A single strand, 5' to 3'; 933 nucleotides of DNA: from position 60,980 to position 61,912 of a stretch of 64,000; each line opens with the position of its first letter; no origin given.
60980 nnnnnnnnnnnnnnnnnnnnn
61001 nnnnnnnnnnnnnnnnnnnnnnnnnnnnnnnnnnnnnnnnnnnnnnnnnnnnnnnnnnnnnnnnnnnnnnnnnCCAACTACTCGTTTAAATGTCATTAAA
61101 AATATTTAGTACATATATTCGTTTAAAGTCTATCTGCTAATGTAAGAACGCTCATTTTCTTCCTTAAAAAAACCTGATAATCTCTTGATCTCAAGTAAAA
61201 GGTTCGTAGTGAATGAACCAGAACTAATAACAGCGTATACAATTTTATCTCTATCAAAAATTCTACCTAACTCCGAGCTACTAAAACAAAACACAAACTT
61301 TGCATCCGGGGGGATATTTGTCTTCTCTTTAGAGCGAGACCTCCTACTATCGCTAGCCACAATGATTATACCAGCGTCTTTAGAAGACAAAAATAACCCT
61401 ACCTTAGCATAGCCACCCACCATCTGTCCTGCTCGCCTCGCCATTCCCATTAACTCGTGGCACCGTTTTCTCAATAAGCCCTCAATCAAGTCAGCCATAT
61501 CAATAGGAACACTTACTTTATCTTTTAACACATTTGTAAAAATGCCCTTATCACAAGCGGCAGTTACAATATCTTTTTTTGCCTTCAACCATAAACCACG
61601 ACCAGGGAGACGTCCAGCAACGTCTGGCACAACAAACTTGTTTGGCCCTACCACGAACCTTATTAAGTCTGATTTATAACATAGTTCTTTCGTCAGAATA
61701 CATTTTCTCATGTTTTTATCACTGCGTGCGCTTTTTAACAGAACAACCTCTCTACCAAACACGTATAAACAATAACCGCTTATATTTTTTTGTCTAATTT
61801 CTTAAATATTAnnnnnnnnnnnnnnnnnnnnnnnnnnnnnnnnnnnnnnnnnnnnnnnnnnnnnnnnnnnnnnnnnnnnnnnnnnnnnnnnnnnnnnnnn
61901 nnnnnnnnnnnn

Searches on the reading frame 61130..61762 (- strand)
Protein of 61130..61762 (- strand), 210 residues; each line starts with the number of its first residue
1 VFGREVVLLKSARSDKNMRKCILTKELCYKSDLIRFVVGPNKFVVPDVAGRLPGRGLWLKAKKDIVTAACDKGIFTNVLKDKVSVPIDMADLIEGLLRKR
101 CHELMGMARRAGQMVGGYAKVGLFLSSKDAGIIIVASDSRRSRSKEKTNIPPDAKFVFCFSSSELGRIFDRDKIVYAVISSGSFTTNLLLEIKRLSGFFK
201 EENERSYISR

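Call 47: search_protein_families(library=pfam, proteins=[window:61130-61762:-], max_evalue=0.00001)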
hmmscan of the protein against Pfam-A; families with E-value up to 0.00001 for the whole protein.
window:61130-61762:- (210 aa): 1 family
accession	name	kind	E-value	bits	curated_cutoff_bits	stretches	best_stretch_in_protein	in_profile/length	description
PF04296.18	YlxR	-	7.2e-17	61.5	26.9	1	19-84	1-66/75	Protein of unknown function (DUF448)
